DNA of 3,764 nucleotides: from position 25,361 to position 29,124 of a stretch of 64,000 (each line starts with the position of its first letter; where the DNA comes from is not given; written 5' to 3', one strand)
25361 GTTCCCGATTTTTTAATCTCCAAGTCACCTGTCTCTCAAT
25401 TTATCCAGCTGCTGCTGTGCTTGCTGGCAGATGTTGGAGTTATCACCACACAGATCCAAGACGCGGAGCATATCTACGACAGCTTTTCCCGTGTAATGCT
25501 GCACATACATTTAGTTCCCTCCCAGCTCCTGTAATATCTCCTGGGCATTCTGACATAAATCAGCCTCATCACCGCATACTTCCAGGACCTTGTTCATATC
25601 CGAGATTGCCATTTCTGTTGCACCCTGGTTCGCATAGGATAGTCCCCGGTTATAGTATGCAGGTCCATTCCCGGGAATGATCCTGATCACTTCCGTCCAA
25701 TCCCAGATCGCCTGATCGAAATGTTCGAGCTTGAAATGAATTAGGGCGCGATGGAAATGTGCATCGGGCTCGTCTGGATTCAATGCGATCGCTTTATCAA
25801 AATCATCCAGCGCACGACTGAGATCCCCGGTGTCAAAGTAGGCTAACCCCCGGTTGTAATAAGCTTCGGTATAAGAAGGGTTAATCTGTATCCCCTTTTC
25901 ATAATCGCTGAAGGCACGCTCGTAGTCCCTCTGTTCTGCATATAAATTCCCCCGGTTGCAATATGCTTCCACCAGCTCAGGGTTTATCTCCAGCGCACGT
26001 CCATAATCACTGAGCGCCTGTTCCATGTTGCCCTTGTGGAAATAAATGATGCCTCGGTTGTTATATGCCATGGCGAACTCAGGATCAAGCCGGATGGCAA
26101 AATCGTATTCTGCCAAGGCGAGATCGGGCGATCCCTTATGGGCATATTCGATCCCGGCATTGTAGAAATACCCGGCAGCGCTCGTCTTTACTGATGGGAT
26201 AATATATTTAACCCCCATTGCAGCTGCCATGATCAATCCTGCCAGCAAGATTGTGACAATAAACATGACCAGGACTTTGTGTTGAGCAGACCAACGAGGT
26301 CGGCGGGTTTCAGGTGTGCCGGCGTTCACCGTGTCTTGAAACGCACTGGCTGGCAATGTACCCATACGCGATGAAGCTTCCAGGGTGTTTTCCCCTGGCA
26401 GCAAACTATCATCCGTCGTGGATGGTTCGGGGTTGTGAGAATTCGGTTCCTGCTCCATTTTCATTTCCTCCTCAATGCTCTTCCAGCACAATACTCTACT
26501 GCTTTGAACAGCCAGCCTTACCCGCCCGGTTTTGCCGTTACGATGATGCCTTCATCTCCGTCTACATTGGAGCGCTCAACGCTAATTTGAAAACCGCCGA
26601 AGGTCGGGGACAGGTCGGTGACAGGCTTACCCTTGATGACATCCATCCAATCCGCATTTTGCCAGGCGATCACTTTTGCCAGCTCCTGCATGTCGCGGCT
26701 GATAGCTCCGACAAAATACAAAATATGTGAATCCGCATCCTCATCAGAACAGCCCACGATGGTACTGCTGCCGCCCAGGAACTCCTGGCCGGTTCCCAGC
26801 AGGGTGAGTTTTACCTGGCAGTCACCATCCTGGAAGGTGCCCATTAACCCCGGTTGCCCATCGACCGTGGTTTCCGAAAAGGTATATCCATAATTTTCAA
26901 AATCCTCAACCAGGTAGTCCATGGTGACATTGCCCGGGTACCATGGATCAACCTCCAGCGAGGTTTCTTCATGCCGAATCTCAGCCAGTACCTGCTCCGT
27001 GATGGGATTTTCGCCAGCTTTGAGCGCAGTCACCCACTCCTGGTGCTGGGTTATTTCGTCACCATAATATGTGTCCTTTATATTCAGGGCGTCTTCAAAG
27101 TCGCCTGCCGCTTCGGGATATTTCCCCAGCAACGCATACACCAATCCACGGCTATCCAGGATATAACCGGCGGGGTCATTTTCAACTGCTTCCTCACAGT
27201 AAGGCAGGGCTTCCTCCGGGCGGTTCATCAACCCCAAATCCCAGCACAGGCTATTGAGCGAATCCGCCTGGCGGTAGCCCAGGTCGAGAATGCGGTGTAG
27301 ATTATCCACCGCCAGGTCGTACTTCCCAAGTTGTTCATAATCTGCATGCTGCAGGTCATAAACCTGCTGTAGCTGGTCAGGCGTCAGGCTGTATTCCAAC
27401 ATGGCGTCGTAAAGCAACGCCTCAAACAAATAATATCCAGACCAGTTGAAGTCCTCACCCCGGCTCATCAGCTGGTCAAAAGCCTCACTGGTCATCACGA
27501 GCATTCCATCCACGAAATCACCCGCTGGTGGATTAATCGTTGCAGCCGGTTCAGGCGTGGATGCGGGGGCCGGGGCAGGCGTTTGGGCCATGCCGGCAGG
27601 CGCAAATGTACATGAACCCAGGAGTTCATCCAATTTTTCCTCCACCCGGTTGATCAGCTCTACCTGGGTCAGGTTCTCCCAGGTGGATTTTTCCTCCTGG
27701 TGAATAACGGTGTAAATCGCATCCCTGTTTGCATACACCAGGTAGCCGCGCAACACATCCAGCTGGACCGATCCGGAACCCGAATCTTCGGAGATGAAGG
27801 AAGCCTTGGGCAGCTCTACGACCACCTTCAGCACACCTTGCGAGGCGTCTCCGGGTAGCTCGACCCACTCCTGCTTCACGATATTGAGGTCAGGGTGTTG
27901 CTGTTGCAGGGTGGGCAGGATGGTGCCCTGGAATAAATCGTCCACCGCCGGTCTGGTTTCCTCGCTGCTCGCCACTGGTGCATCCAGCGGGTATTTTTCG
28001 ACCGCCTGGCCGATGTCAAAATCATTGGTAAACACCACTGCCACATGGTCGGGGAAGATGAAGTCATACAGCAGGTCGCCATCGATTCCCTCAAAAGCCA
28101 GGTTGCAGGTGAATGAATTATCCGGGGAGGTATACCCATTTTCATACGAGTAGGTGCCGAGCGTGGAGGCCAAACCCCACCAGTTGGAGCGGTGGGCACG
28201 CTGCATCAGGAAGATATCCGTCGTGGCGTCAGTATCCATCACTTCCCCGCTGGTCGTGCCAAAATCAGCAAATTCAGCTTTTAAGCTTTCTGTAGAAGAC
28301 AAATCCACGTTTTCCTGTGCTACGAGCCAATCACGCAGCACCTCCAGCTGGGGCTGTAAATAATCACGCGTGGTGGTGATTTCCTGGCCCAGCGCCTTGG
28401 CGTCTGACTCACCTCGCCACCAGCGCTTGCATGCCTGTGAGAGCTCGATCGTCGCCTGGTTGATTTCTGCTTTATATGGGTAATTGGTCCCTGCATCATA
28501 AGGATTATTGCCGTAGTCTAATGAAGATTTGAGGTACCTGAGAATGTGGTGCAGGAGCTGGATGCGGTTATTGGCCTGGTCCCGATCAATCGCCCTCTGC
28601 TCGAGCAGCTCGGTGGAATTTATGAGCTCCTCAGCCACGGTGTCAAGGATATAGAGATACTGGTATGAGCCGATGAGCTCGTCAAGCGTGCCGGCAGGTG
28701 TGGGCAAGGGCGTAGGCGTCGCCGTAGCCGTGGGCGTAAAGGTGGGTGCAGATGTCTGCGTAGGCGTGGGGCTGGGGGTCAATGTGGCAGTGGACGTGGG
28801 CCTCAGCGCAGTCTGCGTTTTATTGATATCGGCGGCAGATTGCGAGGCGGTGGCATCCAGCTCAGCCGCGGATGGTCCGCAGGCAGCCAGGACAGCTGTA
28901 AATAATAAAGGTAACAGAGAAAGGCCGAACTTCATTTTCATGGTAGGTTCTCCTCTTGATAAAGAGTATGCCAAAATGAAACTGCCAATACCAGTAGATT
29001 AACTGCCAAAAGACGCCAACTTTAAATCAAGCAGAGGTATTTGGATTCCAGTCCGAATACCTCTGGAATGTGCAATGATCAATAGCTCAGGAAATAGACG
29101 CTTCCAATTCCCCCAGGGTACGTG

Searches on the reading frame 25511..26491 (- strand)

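Call 74: search_protein_families(library=pfam, proteins=[window:25511-26491:-], max_evalue=0.001)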
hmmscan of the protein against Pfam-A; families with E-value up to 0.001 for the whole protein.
window:25511-26491:- (326 aa): 19 families
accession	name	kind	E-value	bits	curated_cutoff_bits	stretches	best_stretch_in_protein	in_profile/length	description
PF00515.34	TPR_1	-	3.5e-51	169.5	27.8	4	209-240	2-33/34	Tetratricopeptide repeat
PF07719.23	TPR_2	-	2.6e-42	139.9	27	3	209-240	2-33/34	Tetratricopeptide repeat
PF13414.12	TPR_11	-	1.2e-39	134.1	26.8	4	149-187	3-41/42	TPR repeat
PF13181.12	TPR_8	-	2.6e-34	114.9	25.7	3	174-206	1-33/34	Tetratricopeptide repeat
PF13431.12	TPR_17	-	9.6e-30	100.8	24.4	3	163-193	2-32/34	Tetratricopeptide repeat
PF13371.12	TPR_9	-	4.5e-29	100.7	35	3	182-251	3-72/73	Tetratricopeptide repeat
PF13432.12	TPR_16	-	3.1e-28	98.3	32.7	3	212-270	1-59/65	Tetratricopeptide repeat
PF13428.12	TPR_14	-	1.8e-15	56.3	23.5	1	209-249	2-42/44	Tetratricopeptide repeat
PF13424.12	TPR_12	-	9e-15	55.1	30.1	2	139-203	2-74/77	Tetratricopeptide repeat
PF13174.12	TPR_6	-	2.8e-13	50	26.3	0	209-240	1-32/33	Tetratricopeptide repeat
PF14559.12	TPR_19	-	6.7e-13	49.2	25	2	219-262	2-45/68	Tetratricopeptide repeat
PF13374.12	TPR_10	-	7.5e-13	48.5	27.5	0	140-169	2-31/42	Tetratricopeptide repeat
PF25575.1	TPR_BSK1_C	-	2.1e-07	31.3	42.2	0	185-246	53-115/118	Serine/threonine-protein kinase BSK1-like, TPR repeats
PF23914.1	TPR_CcmH_CycH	-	1.6e-06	28.5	42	1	181-278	57-157/158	Cytochrome c-type biogenesis protein H TPR domain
PF12569.14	NatA_aux_su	-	1.9e-06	27.5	33.3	0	113-162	199-248/515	N-terminal acetyltransferase A, auxiliary subunit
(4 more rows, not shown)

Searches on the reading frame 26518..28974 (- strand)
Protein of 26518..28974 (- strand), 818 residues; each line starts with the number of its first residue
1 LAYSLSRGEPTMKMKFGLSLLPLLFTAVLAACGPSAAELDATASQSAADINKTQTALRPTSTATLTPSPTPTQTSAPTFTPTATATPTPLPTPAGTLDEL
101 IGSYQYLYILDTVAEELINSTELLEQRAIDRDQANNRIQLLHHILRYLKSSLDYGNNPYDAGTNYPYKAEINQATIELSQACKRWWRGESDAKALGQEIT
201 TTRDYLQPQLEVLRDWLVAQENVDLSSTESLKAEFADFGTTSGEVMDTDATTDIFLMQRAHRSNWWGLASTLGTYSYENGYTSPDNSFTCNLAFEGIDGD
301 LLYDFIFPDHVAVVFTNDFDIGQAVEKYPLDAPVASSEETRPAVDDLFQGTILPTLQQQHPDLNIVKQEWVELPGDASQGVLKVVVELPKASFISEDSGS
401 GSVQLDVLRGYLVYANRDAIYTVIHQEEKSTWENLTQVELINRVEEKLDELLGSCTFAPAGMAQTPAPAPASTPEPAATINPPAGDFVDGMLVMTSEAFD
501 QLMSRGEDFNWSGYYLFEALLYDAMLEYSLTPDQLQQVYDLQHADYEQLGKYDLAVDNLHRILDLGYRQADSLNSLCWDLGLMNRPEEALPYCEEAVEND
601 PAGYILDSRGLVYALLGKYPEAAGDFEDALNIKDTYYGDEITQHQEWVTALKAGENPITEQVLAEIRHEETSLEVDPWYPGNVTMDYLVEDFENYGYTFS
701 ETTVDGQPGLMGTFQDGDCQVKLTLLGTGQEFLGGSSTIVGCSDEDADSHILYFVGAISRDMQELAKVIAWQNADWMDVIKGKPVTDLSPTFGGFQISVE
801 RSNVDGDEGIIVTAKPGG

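Call 76: search_protein_families(library=pfam, proteins=[window:26518-28974:-], max_evalue=0.00001)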
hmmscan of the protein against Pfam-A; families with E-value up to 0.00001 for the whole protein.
window:26518-28974:- (818 aa): 3 families
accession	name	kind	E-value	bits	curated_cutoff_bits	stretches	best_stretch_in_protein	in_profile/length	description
PF00515.34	TPR_1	-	3.1e-10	39.9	27.8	0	570-601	1-32/34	Tetratricopeptide repeat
PF07719.23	TPR_2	-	1.6e-08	34.5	27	0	606-633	4-31/34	Tetratricopeptide repeat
PF13424.12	TPR_12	-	9.7e-06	26.1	30.1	0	544-600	11-75/77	Tetratricopeptide repeat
